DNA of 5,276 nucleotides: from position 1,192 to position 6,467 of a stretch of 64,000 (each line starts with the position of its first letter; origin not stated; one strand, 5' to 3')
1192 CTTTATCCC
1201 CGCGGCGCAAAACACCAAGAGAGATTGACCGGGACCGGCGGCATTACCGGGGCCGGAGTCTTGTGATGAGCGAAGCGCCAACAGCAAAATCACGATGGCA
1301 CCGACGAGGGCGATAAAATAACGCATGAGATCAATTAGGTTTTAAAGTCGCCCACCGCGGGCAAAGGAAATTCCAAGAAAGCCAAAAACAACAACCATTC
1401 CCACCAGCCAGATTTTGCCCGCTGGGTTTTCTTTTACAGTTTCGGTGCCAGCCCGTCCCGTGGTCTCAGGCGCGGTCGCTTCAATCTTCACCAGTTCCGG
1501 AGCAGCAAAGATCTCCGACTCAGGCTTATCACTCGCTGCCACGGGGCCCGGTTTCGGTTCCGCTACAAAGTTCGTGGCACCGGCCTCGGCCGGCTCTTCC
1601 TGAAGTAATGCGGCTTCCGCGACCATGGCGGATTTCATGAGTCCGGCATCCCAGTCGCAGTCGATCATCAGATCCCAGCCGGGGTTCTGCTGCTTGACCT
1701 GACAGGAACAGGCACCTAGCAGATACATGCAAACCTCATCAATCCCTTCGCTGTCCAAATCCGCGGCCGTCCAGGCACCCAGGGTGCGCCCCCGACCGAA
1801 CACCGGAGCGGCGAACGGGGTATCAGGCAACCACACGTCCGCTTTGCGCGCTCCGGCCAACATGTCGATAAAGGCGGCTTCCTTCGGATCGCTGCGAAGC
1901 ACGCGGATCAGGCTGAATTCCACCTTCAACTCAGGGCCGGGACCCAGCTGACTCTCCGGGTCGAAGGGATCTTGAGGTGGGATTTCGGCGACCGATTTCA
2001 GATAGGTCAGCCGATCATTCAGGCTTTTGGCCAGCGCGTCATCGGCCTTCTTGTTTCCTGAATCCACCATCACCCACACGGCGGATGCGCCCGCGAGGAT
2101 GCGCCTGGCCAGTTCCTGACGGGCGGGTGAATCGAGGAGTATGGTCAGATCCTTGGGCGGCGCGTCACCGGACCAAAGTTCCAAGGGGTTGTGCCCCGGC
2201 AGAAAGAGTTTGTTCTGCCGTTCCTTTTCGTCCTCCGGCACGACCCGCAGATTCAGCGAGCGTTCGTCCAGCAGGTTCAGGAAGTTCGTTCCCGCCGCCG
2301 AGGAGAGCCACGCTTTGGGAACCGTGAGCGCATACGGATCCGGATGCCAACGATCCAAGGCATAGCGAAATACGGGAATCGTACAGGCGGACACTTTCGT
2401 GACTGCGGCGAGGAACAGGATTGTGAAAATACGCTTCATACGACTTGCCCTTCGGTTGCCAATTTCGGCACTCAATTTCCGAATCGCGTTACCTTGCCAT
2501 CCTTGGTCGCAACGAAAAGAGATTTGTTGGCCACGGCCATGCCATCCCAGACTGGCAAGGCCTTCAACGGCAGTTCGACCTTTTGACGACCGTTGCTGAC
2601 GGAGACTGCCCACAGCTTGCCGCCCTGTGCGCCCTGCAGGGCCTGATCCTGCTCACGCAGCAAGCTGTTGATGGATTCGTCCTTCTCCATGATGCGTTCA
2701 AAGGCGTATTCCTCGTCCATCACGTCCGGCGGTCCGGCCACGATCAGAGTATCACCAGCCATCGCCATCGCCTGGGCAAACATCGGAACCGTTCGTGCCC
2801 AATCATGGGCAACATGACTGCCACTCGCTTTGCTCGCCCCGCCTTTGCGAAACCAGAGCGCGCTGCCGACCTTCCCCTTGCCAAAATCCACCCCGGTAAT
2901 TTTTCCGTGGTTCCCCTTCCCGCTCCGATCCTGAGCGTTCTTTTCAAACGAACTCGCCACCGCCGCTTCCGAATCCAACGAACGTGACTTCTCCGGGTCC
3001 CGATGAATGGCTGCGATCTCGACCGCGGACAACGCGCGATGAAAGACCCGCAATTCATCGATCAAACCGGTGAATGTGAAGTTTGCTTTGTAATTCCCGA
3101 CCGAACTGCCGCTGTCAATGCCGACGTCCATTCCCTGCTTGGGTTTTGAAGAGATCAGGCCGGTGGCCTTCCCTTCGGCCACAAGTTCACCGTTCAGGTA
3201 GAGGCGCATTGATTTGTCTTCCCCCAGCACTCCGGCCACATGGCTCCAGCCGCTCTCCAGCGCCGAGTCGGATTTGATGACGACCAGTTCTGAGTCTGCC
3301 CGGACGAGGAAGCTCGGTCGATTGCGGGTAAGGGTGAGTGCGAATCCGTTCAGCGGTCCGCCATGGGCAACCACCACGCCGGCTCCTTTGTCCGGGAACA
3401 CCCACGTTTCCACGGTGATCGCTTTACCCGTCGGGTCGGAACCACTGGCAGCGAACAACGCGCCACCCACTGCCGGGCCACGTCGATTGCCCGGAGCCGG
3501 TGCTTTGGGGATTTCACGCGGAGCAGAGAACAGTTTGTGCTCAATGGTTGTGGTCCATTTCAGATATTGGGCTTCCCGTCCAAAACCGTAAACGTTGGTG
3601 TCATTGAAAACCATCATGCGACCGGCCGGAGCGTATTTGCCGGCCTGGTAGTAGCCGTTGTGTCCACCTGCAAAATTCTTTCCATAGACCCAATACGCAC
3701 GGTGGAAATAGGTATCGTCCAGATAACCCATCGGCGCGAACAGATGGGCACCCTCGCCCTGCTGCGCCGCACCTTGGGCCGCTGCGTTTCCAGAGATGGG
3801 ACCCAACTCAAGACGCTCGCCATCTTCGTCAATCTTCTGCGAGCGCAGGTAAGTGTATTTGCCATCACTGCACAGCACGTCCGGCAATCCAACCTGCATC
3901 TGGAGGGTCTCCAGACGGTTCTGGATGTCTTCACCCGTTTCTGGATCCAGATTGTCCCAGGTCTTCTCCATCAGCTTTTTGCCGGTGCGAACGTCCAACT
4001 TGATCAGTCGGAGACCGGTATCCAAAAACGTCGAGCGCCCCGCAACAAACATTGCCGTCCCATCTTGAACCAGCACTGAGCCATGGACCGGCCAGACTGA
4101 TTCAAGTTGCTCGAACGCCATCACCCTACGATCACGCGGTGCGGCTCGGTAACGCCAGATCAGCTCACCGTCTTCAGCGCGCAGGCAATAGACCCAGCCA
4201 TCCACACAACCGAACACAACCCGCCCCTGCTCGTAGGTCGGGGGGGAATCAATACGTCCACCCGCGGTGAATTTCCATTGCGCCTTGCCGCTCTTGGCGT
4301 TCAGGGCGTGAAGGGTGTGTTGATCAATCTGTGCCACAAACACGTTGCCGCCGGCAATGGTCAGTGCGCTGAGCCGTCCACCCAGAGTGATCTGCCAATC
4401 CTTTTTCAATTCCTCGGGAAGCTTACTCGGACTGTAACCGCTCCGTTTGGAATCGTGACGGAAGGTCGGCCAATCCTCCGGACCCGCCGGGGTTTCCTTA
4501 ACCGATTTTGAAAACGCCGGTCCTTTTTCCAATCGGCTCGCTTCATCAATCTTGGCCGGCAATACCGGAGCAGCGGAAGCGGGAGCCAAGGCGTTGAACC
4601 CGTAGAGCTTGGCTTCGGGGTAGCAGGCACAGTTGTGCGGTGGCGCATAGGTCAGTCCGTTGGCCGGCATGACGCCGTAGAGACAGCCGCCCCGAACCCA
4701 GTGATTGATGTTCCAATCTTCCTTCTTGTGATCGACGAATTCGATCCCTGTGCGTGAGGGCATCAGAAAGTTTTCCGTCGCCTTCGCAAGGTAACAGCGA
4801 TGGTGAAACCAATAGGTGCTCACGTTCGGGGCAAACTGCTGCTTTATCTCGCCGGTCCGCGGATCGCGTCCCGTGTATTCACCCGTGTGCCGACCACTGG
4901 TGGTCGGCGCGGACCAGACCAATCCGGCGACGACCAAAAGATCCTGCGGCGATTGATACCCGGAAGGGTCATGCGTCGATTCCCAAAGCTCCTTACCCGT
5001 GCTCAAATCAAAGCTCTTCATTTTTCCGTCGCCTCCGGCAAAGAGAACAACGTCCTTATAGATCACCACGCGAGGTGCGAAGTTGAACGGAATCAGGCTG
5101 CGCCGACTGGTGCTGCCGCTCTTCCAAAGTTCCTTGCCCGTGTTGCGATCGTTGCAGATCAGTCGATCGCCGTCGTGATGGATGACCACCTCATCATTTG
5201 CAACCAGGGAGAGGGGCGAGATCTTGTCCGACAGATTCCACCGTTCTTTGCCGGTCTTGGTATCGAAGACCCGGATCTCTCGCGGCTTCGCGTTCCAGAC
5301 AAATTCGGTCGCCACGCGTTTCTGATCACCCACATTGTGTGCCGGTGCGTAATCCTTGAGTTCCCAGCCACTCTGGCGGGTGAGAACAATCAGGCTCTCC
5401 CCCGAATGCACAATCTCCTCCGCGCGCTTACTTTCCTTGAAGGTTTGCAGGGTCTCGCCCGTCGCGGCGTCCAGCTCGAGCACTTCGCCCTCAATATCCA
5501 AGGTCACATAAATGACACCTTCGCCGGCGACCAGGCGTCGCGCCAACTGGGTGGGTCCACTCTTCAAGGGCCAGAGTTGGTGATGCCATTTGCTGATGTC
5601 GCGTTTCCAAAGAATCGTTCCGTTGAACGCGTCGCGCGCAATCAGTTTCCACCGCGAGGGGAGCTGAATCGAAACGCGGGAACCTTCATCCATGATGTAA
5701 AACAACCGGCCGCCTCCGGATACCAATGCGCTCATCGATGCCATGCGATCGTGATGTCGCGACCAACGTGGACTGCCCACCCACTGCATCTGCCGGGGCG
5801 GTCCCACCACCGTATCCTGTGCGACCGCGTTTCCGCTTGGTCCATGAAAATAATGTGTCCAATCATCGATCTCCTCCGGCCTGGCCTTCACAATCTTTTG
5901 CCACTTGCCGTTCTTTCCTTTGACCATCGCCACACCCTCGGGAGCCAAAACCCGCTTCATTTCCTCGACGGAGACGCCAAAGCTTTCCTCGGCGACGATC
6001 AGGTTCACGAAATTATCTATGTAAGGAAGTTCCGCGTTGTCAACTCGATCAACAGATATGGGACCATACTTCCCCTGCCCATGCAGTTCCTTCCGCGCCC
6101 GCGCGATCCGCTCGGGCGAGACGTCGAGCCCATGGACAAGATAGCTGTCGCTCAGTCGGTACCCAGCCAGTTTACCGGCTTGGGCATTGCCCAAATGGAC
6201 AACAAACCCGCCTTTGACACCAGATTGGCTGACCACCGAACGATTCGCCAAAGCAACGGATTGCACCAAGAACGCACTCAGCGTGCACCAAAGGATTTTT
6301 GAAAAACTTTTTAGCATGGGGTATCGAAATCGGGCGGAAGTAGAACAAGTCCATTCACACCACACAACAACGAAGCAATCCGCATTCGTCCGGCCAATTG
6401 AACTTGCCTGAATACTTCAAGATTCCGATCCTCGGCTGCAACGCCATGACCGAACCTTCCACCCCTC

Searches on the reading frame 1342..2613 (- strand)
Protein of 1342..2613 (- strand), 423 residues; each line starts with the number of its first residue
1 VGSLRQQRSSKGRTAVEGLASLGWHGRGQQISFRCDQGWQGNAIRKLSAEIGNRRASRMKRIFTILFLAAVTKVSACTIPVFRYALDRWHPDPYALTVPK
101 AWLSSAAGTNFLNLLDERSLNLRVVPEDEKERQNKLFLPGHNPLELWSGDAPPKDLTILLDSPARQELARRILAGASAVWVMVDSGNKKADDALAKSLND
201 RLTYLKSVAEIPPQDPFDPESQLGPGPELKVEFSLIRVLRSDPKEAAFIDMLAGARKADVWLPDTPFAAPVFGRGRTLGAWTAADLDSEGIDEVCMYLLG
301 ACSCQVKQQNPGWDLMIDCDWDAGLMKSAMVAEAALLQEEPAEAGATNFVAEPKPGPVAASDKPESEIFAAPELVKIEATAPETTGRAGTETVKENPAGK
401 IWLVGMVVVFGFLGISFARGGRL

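Call 53: find_encoding_contigs(protein=window:1342-2613:-, flank=10000, max_places=2)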
Protein window:1342-2613:- (423 aa): no gene with exactly this product is on record in the collection.
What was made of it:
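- Tried and rejected: One look-up failed because the start codon was wrong (call 53).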

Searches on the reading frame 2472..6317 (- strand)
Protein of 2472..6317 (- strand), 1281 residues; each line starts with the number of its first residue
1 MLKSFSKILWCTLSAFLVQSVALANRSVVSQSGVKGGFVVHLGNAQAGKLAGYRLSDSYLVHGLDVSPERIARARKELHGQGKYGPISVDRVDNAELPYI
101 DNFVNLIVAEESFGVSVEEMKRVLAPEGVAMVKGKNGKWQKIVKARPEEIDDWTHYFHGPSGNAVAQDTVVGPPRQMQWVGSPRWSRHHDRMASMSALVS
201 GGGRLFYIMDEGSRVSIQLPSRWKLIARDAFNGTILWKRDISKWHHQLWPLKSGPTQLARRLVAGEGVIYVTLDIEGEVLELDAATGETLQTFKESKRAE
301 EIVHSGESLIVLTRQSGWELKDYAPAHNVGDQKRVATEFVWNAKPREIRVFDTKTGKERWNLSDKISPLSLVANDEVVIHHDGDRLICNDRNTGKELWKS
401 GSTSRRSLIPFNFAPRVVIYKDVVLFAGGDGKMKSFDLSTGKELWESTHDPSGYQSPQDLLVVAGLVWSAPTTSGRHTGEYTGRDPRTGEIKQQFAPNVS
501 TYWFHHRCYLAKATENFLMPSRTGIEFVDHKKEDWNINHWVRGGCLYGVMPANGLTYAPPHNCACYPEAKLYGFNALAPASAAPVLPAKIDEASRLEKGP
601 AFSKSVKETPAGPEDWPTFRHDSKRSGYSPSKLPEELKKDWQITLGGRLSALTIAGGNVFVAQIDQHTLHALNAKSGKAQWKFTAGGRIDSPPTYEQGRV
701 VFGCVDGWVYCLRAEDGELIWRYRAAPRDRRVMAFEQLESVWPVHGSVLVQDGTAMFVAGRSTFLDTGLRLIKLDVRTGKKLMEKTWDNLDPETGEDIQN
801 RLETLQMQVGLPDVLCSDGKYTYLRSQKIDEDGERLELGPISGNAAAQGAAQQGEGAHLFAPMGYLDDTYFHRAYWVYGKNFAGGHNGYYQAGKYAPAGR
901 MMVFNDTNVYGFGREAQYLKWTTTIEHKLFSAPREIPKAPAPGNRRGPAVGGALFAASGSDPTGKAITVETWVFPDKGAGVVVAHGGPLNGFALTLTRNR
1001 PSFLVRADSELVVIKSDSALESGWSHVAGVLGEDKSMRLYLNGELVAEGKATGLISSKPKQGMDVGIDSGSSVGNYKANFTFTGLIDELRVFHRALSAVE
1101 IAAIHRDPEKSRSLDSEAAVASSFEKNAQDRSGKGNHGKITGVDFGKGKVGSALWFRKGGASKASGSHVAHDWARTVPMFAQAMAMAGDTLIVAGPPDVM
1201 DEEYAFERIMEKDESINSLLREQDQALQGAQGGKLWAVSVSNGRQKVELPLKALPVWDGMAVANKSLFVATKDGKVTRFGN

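Call 60: find_encoding_contigs(protein=window:2472-6317:-, flank=10000, max_places=2)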
Protein window:2472-6317:- (1281 aa): 12 contigs read that carry it; 2 places shown.
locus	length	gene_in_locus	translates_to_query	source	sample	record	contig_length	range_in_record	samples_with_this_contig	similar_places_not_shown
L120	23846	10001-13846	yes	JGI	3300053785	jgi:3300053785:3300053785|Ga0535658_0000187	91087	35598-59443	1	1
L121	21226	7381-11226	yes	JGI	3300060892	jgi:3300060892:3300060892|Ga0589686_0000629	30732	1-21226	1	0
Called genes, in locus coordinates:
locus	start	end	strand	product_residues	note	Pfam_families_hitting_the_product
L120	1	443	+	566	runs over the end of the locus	PF17758:Prot_ATP_ID_OB_N, PF16450:Prot_ATP_ID_OB_C, PF00004:AAA, PF13401:AAA_22 (faint)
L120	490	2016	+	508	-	PF03136:Pup_ligase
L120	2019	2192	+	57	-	-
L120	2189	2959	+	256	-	PF00227:Proteasome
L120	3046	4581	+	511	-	PF02310:B12-binding, PF04055:Radical_SAM, PF13311:DUF4080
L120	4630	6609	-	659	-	PF14522:Cytochrome_C7 (faint), PF13435:Cytochrome_C554 (faint)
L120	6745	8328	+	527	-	PF00884:Sulfatase, PF01663:Phosphodiest (faint)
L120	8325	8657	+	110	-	PF01258:zf-dskA_traR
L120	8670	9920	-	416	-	PF00578:AhpC-TSA (weak)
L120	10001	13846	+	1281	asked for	PF01011:PQQ (faint), PF13360:PQQ_2, PF13570:Beta-prop_ACSF4, PF13385:Laminin_G_3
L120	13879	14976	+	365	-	-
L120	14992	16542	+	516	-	PF01547:SBP_bac_1 (weak), PF13531:SBP_bac_11, PF12727:PBP_like (faint), PF13531:SBP_bac_11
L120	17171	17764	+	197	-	PF12797:Fer4_2 (faint), PF14697:Fer4_21 (faint), PF12838:Fer4_7, PF13187:Fer4_9 (weak), PF13484:Fer4_16 (faint), PF00037:Fer4 (weak)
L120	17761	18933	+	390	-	PF00146:NADHdh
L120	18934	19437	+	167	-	PF00499:Oxidored_q3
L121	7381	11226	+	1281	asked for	PF01011:PQQ (faint), PF13360:PQQ_2, PF13570:Beta-prop_ACSF4, PF13385:Laminin_G_3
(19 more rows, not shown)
